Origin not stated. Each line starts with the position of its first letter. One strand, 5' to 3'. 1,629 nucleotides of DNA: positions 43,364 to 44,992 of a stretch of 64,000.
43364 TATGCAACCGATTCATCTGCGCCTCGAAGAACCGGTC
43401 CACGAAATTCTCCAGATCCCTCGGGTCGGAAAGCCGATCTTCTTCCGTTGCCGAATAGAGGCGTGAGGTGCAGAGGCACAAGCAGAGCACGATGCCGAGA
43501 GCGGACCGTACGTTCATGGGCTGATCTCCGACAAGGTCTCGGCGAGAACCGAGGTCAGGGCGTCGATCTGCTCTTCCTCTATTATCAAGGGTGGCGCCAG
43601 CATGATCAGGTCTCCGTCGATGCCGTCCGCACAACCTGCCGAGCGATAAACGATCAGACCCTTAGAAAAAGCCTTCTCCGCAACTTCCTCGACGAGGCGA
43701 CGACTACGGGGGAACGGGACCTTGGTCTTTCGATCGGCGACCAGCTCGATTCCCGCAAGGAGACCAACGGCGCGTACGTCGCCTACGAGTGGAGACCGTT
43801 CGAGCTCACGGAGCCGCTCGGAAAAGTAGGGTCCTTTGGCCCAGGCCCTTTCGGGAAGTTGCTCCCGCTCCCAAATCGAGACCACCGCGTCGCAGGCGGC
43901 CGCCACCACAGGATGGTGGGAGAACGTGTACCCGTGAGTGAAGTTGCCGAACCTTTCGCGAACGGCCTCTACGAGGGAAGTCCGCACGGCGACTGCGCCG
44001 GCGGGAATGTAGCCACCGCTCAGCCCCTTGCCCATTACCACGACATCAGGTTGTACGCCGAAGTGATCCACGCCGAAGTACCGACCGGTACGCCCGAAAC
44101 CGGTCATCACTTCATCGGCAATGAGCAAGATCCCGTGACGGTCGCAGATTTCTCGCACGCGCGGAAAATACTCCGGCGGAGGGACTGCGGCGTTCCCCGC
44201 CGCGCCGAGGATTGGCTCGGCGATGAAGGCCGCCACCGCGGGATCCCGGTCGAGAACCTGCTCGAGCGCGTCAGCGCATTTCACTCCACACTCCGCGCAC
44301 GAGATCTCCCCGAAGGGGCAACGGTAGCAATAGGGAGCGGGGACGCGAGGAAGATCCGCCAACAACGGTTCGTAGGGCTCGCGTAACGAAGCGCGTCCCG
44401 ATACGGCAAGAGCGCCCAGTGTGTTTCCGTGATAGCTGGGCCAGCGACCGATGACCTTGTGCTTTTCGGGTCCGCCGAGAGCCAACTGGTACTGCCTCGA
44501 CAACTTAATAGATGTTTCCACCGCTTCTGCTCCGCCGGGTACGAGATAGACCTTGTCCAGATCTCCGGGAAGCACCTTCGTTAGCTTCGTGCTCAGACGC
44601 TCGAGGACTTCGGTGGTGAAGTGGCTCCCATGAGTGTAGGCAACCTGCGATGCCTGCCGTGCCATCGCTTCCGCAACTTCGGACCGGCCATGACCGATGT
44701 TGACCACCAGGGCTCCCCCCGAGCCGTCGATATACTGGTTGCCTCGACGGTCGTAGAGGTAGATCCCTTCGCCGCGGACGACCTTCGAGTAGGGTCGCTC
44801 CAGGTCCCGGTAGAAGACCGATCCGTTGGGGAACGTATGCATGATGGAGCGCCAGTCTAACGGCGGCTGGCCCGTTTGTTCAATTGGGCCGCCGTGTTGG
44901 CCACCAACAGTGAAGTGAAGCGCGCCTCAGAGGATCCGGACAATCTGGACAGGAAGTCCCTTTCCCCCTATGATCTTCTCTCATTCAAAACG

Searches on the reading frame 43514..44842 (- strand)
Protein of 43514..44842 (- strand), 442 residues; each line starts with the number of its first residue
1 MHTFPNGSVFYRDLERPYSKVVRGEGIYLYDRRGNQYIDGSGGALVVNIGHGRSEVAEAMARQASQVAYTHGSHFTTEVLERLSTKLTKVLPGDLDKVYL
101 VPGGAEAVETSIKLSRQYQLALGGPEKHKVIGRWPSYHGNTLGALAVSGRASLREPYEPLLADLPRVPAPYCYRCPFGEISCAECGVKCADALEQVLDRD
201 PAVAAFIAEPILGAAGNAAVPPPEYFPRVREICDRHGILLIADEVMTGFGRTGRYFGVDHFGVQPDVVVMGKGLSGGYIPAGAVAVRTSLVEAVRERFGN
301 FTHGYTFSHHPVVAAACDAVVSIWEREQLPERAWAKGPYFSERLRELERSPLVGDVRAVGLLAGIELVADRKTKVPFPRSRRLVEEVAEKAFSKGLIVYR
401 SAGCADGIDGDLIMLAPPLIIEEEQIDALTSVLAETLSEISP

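Call 30: find_encoding_contigs(protein=window:43514-44842:-, flank=10000, max_places=2)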
Protein window:43514-44842:- (442 aa): no gene with exactly this product is on record in the collection.
